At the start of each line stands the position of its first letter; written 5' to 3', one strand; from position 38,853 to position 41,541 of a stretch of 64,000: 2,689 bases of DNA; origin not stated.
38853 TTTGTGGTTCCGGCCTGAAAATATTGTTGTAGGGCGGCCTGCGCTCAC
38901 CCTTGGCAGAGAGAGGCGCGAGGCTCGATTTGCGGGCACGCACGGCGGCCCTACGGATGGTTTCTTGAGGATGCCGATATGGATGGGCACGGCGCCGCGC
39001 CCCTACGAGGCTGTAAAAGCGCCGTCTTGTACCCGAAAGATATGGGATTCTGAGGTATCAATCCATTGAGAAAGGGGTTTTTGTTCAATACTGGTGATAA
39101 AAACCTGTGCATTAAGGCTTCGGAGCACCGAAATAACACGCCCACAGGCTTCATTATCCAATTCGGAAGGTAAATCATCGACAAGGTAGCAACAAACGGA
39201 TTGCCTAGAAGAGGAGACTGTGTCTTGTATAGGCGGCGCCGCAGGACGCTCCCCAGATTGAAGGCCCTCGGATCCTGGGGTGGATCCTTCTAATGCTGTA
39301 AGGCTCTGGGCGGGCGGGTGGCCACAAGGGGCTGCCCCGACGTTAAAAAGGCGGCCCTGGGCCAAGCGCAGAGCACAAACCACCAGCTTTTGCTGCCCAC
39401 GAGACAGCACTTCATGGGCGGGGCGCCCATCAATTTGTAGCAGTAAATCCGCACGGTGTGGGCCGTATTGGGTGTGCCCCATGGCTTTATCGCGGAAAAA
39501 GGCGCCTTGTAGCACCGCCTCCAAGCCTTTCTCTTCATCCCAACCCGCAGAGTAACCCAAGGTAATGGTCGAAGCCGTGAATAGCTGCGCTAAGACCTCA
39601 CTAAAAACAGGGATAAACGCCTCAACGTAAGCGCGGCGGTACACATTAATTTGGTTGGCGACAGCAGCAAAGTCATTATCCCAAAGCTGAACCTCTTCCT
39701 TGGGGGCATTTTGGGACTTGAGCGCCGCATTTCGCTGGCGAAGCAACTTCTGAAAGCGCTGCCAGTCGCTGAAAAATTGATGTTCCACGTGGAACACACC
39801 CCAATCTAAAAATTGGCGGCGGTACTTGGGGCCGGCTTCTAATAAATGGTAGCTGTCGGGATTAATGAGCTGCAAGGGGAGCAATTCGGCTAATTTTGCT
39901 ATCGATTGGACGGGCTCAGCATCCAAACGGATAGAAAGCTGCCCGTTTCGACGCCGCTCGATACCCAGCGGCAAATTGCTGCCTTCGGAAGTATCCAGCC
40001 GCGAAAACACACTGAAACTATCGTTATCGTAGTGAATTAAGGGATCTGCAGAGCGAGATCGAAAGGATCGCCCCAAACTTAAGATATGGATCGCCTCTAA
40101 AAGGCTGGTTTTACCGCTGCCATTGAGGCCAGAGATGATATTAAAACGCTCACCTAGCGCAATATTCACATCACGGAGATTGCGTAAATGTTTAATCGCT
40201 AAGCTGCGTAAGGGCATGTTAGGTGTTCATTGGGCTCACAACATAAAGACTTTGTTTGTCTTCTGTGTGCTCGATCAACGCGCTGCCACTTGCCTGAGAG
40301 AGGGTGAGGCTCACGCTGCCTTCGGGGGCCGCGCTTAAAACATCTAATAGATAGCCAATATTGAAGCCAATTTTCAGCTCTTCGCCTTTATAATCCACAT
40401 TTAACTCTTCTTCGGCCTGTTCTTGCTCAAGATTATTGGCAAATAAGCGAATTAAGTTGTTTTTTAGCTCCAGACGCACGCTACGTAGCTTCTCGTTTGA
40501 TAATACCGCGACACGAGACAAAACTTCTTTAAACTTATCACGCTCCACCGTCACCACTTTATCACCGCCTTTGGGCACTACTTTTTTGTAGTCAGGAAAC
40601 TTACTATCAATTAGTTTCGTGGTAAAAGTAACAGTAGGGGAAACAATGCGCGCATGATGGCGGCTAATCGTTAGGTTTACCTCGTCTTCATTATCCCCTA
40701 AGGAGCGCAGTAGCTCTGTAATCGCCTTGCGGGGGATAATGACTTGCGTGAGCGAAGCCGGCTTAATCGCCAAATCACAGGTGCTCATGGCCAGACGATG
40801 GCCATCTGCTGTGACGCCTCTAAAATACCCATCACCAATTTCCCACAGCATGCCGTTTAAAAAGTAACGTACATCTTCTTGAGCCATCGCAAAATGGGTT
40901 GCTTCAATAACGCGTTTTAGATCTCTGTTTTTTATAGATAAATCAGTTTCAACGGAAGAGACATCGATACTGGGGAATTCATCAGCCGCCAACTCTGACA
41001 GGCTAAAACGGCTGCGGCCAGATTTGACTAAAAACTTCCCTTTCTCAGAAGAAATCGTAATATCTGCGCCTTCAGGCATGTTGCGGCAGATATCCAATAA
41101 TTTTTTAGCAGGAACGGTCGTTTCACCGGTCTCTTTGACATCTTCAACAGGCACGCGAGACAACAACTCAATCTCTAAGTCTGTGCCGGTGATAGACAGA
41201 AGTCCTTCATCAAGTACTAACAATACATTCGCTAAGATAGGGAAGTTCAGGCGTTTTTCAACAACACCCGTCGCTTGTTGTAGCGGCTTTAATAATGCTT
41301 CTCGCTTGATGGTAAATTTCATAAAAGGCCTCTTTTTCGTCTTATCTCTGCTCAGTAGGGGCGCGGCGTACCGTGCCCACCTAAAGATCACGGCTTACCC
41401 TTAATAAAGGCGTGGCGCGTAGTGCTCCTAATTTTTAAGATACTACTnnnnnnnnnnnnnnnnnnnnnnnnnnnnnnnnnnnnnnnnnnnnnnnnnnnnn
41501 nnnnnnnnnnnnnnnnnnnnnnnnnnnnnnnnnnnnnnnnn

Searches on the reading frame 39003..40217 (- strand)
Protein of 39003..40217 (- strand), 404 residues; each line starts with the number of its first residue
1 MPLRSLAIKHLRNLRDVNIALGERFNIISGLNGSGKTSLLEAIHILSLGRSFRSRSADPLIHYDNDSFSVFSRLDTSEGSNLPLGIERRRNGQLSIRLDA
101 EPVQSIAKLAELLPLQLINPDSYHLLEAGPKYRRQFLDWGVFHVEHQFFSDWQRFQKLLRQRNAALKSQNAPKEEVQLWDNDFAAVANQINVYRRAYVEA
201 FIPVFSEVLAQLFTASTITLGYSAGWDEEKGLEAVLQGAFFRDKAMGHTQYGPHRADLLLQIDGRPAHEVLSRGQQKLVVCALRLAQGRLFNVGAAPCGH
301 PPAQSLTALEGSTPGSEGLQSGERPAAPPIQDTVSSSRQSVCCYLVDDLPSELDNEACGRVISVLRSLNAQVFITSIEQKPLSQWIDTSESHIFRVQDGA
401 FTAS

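Call 3: search_protein_families(library=pfam, proteins=[window:39003-40217:-], max_evalue=0.01)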
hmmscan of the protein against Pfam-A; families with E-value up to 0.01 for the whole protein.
window:39003-40217:- (404 aa): 7 families
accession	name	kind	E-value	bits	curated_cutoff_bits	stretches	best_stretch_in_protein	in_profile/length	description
PF02463.25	SMC_N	-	7.5e-30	104.4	40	2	3-287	2-153/220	RecF/RecN/SMC N terminal domain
PF13476.12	AAA_23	-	7.7e-10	40.2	27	1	5-71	1-66/201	AAA domain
PF13175.12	AAA_15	-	6.9e-09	36.2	32.1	1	1-50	1-50/374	AAA ATPase domain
PF13304.12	AAA_21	-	0.00011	22.8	27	1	25-103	1-83/304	AAA domain, putative AbiEii toxin, Type IV TA system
PF13514.12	AAA_27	-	0.00023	21.2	22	1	1-96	1-94/206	AAA domain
PF13555.12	AAA_29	-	0.00057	20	27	0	17-49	17-48/61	P-loop containing region of AAA domain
PF13166.12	AAA_13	-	0.0038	16.4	36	1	23-54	16-47/713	AAA domain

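Call 8: find_related_loci(query=window:39003-40217:-, collection=genome_contigs, flank=10000)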
Query window:39003-40217:- (404 aa) in genome_contigs; peptide patterns used: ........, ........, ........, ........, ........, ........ (x = any residue, [..] = any of these).
599 stretches matched a pattern (row limit reached: there are more); 572 encode a relative of the query (tblastn E <= 1e-3); the best 80 are kept; 80 distinct loci.
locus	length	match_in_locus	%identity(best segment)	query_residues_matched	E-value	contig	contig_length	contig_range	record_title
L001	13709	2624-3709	44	1-404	4e-107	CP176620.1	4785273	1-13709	Ectopseudomonas mendocina strain FJFQ21PNM24 chromosome, complete genome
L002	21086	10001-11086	44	1-404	8e-106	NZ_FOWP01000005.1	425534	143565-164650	Ectopseudomonas composti strain CCUG 59231, whole genome shotgun sequence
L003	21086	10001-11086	44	1-404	4e-105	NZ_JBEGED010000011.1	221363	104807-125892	Xanthomonas sp. WHRI 1810A scf_1195941_11, whole genome shotgun sequence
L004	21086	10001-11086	43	1-404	5e-105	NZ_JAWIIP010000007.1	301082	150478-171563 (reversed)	Pseudomonas sp. C11 contig_7, whole genome shotgun sequence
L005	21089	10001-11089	44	1-404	1e-104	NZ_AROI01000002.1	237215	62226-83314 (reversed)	Halopseudomonas pelagia CL-AP6 111.KCCM90073.1_2, whole genome shotgun sequence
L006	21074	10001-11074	46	1-399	1e-104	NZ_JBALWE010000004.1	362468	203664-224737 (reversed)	MAG: Halopseudomonas sp. isolate 6NakV-09 NODE_4_length_362468_cov_9.441791, whole genome shotgun sequence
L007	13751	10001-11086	43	1-404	7e-105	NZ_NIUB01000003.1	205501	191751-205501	Pseudomonas oleovorans subsp. oleovorans strain DSM 1045 PSOLE_contig000003, whole genome shotgun sequence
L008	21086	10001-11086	44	1-404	2e-104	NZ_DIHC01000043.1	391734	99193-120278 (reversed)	MAG: Pseudomonas sp. UBA5706 UBA5706_contig_30, whole genome shotgun sequence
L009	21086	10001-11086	43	1-404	2e-104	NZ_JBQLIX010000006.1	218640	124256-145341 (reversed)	Pseudomonas sp. NCHU5216 collab21.1.06, whole genome shotgun sequence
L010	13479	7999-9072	45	1-399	3e-105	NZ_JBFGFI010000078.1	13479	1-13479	MAG: Halopseudomonas sp. isolate Mix_sand02.2020.12.G.36 k141_140352_length_13479_cov_108.8211, whole genome shotgun seq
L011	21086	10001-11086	43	1-404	2e-104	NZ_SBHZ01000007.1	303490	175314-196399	Ectopseudomonas khazarica strain TBZ2 NODE_7_length_303490_cov_13.8573, whole genome shotgun sequence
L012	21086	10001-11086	43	1-404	4e-104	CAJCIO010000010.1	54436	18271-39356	Gammaproteobacteria bacterium isolate BOG_genome_mining.2 genome assembly, contig: k141_1894035, whole genome shotgun se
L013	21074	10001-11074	45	1-399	4e-104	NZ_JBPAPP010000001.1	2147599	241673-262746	Halopseudomonas pachastrellae strain T53 ctg00001, whole genome shotgun sequence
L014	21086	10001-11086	44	1-404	5e-104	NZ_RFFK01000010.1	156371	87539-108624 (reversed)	Pseudomonas sp. AOB-7 AOB_7_10, whole genome shotgun sequence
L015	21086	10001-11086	43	1-404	5e-104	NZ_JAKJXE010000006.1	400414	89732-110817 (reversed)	Pseudomonas petrae strain P2653 6, whole genome shotgun sequence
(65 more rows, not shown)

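Call 18: find_homologous_proteins(query=window:39003-40217:-, max_evalue=1e-30)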
Query window:39003-40217:- (404 aa): 7955 proteins with E <= 1e-30 among 8000 candidates; the best 120 are listed.
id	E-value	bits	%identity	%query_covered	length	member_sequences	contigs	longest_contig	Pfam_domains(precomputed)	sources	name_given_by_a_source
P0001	1.4e-268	908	100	100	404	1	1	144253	PF13175.13,PF13476.13,PF02463.26,PF13304.13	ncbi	-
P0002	2.9e-102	361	46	99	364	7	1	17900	PF13476.13,PF02463.26,PF13304.13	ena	-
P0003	3.0e-101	357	45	100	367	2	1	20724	PF13476.13,PF02463.26,PF13304.13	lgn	-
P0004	6.9e-101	356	44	100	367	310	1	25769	PF13175.13,PF13476.13,PF02463.26,PF13304.13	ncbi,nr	ncbi:MAG: DNA replication/repair protein RecF [Pseudomonas sp.]|nr:DNA replication/repair protein Re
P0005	9.3e-101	356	43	99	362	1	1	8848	PF13514.13,PF13175.13,PF13476.13,PF02463.26,PF13166.13,PF13304.13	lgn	-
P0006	1.3e-100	355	45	100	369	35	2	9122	PF13476.13,PF02463.26,PF13304.13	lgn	-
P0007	2.3e-100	354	45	100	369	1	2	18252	PF13476.13,PF02463.26,PF13304.13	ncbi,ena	-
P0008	2.4e-100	354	45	100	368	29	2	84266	PF13476.13,PF02463.26,PF13166.13,PF13304.13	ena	-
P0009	7.4e-100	353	45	96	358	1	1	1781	PF13514.13,PF13175.13,PF13476.13,PF02463.26,PF13304.13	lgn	-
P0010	7.7e-100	353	45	99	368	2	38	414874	PF13476.13,PF02463.26,PF13304.13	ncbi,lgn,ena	-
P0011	8.7e-100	352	44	100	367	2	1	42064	PF13476.13,PF02463.26,PF13304.13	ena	-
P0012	8.8e-100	352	44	100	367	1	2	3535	PF13476.13,PF02463.26,PF13304.13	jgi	-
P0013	9.2e-100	352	44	100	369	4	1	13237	PF13476.13,PF02463.26,PF13304.13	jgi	jgi:DNA replication and repair protein RecF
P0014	1.4e-99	352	45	99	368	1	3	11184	PF13476.13,PF02463.26,PF13304.13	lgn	-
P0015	1.8e-99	351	44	100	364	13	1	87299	PF13476.13,PF02463.26,PF13304.13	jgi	-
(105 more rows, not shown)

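Call 19: find_encoding_contigs(protein=P0001, flank=10000, max_places=5)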
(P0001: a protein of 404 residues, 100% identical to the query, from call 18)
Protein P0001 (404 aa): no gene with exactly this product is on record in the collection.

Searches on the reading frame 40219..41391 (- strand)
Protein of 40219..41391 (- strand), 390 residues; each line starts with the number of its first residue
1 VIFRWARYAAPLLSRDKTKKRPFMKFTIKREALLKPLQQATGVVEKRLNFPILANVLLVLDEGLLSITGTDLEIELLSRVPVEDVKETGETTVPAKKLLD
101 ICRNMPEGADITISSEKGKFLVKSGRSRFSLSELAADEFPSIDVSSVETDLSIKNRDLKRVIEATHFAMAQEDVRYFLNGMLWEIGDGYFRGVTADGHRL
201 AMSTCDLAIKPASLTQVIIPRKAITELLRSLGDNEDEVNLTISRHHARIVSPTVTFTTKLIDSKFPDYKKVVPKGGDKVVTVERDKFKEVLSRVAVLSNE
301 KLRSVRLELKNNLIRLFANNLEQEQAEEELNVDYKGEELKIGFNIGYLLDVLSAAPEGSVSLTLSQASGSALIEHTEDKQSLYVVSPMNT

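Call 3: search_protein_families(library=pfam, proteins=[window:40219-41391:-], max_evalue=0.01)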
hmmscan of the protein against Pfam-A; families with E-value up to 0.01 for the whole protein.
window:40219-41391:- (390 aa): 3 families
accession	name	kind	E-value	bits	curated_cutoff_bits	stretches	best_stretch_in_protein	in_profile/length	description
PF00712.24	DNA_pol3_beta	-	1.8e-38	131.8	24.4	1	24-142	1-119/120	DNA polymerase III beta subunit, N-terminal domain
PF02768.20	DNA_pol3_beta_3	-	1.3e-33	115.8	27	1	269-388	1-120/121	DNA polymerase III beta subunit, C-terminal domain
PF02767.21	DNA_pol3_beta_2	-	2.3e-33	115.4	27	1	153-267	2-116/116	DNA polymerase III beta subunit, central domain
